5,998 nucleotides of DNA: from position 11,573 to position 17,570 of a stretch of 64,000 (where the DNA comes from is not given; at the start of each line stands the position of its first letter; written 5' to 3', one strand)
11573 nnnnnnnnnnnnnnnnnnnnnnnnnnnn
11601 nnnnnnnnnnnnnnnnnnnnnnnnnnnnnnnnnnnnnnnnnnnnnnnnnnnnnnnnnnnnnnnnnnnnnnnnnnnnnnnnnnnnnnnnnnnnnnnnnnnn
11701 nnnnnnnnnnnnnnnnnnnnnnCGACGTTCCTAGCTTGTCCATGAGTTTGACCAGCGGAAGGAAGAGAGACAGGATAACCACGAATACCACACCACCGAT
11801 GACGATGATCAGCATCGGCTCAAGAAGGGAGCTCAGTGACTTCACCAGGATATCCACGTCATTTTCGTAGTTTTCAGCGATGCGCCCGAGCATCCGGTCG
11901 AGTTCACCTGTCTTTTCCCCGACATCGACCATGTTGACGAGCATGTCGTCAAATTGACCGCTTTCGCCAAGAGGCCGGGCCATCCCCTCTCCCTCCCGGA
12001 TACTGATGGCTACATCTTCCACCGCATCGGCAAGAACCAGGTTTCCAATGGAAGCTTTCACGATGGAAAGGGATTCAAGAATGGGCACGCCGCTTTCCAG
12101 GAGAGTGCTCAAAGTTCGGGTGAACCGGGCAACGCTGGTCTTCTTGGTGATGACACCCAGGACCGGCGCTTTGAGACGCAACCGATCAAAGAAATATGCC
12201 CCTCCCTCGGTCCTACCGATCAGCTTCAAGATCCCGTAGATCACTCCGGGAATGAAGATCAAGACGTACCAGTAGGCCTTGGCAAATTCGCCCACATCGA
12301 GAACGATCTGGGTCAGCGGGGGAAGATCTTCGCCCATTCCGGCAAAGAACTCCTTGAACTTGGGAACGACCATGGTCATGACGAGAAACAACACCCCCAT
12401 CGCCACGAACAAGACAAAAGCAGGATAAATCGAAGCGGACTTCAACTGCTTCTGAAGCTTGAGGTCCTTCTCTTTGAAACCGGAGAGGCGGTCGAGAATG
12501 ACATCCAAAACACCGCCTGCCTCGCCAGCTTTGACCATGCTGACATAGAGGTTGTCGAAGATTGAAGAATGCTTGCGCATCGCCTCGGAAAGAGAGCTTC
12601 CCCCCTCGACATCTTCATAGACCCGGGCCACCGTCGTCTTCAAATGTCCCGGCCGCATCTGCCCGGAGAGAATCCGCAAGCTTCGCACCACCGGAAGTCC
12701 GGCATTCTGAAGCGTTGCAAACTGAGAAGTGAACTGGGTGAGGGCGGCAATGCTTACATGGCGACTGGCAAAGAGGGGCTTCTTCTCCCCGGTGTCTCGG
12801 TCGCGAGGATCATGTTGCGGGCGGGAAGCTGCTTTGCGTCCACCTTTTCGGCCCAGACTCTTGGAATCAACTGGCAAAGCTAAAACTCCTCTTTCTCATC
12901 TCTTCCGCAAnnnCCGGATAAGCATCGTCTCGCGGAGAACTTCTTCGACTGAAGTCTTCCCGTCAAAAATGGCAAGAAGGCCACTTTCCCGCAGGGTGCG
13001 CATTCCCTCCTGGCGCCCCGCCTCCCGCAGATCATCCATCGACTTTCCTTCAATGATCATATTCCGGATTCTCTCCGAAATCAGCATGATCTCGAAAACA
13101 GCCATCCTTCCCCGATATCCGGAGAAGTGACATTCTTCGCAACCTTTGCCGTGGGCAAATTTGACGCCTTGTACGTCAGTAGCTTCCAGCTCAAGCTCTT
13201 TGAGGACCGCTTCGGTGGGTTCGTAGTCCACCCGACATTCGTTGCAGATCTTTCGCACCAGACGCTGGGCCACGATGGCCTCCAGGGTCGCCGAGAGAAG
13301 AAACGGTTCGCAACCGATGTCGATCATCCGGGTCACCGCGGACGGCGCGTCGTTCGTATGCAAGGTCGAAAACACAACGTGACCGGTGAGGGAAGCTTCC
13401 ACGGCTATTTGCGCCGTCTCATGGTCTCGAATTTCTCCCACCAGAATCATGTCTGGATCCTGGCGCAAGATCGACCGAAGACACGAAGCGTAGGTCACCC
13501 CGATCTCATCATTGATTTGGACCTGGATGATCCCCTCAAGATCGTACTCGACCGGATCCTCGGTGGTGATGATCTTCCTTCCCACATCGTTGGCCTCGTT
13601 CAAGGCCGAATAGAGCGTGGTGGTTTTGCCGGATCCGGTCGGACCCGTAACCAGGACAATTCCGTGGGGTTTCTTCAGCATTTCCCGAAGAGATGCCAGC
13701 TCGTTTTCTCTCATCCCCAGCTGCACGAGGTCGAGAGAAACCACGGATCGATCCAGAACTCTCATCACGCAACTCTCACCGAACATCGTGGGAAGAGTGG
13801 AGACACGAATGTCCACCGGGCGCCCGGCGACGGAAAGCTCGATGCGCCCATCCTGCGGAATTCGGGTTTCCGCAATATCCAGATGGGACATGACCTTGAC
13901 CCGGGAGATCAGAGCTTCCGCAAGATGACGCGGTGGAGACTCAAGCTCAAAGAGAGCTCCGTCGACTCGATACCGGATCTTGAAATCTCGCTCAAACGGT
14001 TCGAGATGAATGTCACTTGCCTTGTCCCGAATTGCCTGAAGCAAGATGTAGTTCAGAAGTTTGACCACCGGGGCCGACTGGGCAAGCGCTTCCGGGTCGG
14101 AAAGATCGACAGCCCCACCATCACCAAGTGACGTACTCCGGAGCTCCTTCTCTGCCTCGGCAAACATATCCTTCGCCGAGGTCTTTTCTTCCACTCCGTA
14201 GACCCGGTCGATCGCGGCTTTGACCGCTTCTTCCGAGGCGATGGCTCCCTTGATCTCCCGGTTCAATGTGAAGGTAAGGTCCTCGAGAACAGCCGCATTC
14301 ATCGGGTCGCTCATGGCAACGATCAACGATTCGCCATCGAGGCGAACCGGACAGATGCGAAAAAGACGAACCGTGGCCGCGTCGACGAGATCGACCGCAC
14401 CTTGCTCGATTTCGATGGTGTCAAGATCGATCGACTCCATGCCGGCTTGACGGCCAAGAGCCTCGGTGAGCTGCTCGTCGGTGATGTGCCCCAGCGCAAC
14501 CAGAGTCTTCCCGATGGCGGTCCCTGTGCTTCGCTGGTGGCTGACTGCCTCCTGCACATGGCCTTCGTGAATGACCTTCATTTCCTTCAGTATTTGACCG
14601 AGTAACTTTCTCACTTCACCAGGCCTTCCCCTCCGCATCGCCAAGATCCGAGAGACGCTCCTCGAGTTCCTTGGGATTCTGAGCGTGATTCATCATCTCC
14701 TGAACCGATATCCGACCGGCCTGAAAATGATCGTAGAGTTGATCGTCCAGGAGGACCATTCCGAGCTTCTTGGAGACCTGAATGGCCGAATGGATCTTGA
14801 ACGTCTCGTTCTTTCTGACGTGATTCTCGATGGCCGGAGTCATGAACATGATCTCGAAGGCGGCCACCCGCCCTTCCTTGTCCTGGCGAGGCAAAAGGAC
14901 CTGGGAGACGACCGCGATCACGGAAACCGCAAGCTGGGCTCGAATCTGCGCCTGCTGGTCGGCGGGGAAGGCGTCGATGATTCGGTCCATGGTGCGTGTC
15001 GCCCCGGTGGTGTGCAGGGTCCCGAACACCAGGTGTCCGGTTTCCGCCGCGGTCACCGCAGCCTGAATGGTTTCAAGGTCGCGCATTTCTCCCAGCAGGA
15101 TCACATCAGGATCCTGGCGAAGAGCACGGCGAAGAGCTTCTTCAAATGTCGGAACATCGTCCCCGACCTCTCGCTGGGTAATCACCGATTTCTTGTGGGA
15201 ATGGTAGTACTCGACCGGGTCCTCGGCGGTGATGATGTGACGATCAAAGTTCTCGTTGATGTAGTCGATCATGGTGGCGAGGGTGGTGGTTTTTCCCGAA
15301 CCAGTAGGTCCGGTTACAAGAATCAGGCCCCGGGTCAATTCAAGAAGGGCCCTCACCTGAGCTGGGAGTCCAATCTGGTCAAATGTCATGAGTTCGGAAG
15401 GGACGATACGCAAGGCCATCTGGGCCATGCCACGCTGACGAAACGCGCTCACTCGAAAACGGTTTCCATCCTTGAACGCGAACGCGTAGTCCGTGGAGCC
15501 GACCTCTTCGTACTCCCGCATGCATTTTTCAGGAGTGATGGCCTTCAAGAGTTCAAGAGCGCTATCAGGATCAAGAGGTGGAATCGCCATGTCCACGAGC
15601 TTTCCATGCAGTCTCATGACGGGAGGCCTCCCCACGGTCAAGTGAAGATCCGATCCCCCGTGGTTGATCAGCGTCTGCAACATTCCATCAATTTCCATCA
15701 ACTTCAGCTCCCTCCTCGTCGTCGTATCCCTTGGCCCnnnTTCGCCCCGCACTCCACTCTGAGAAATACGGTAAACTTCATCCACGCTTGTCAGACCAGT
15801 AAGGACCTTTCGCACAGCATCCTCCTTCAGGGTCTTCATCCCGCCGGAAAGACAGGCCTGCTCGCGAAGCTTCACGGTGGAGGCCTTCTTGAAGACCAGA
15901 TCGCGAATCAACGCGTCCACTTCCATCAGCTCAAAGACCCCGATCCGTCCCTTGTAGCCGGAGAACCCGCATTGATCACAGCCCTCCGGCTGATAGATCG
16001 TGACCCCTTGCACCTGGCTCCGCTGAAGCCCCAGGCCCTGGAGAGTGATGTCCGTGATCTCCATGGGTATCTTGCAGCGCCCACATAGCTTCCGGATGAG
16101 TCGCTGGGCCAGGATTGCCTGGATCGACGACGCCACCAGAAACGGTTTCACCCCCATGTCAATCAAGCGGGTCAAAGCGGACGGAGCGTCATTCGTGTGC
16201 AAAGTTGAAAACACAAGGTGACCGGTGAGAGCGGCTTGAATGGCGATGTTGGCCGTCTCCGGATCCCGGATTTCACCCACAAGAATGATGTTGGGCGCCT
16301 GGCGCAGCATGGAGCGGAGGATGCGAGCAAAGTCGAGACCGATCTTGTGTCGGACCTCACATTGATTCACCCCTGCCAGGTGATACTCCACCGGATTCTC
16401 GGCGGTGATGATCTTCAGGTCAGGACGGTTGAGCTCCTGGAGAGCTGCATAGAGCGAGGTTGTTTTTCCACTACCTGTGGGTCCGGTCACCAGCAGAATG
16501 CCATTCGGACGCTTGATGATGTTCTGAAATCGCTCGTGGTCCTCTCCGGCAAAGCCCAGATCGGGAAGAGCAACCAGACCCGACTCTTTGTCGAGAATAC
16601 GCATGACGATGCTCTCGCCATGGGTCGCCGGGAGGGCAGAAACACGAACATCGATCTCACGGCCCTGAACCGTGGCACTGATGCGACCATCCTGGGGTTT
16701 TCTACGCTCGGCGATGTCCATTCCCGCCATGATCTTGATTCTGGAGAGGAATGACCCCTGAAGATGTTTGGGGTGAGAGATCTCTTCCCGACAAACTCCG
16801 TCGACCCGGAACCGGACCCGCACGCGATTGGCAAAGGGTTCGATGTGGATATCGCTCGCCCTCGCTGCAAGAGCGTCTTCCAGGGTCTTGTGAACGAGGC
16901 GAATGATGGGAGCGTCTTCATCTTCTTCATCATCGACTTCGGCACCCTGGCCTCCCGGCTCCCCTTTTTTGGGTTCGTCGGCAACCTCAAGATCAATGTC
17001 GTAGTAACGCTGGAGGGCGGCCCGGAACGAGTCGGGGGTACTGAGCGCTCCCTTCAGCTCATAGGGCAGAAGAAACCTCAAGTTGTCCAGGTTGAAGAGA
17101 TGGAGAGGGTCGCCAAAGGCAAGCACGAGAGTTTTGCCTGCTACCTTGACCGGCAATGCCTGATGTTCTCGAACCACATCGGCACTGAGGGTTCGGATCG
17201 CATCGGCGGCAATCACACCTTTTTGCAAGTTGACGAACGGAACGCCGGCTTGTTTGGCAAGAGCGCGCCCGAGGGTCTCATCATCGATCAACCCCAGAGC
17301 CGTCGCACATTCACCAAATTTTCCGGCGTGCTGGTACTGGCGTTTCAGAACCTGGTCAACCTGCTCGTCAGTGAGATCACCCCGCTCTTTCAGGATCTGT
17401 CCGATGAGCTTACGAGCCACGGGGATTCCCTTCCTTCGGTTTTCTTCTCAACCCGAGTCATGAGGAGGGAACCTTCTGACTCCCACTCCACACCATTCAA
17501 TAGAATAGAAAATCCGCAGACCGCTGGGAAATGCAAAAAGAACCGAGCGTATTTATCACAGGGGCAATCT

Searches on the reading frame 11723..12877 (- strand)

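Call 29: search_protein_families(library=pfam, proteins=[window:11723-12877:-], max_evalue=0.0001)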
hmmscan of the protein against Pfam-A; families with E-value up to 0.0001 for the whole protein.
window:11723-12877:- (385 aa): 1 family
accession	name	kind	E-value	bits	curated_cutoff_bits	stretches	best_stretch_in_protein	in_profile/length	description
PF00482.28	T2SSF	-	1.4e-64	216.2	25.2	2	49-172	1-125/125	Type II secretion system (T2SS), protein F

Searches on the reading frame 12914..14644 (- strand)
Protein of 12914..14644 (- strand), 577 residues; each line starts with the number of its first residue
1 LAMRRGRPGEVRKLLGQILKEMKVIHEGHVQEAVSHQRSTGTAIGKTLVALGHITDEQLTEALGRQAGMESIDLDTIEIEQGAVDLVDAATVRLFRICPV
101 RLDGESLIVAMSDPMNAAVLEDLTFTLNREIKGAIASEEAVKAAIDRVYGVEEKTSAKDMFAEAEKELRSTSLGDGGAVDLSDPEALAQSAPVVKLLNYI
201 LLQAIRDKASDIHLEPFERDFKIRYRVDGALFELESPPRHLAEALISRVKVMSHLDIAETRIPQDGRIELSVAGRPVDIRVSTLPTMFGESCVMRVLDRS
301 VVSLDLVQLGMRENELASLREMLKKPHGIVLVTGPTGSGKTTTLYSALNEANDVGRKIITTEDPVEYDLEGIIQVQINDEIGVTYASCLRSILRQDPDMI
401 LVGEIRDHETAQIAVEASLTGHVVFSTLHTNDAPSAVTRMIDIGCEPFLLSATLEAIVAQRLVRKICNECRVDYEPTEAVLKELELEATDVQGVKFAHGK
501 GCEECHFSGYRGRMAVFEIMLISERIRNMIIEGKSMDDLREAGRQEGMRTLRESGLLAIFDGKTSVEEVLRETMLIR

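Call 29: search_protein_families(library=pfam, proteins=[window:12914-14644:-], max_evalue=0.0001)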
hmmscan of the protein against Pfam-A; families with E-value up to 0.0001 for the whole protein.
window:12914-14644:- (577 aa): 4 families
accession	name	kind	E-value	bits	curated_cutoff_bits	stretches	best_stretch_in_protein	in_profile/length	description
PF00437.27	T2SSE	-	6e-142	473.1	24.9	1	188-571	3-370/370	Type II/IV secretion system protein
PF05157.20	MshEN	-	8.9e-17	61.3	23.1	1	68-153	2-88/90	MshEN domain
PF13191.12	AAA_16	-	2.5e-07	31.8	32.6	1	311-399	4-85/167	AAA ATPase domain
PF01637.24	ATPase_2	-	4e-05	24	33.2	1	312-359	4-52/225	ATPase domain predominantly from Archaea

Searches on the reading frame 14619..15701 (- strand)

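Call 29: search_protein_families(library=pfam, proteins=[window:14619-15701:-], max_evalue=0.0001)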
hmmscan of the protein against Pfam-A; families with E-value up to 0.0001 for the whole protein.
window:14619-15701:- (361 aa): 3 families
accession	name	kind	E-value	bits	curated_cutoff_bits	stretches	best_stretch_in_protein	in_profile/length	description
PF00437.27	T2SSE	-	6.7e-51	173.5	24.9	1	80-346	92-329/370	Type II/IV secretion system protein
PF13191.12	AAA_16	-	2.9e-05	25.1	32.6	1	117-218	13-126/167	AAA ATPase domain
PF13401.12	AAA_22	-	4.7e-05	24.1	27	0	123-162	4-42/130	AAA domain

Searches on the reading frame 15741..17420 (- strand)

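Call 29: search_protein_families(library=pfam, proteins=[window:15741-17420:-], max_evalue=0.0001)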
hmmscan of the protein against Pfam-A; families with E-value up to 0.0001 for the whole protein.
window:15741-17420:- (560 aa): 2 families
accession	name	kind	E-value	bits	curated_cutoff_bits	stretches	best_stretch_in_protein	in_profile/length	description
PF00437.27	T2SSE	-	1.4e-133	445.6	24.9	1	165-551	1-370/370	Type II/IV secretion system protein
PF05157.20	MshEN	-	2.7e-17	63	23.1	1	59-143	2-87/90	MshEN domain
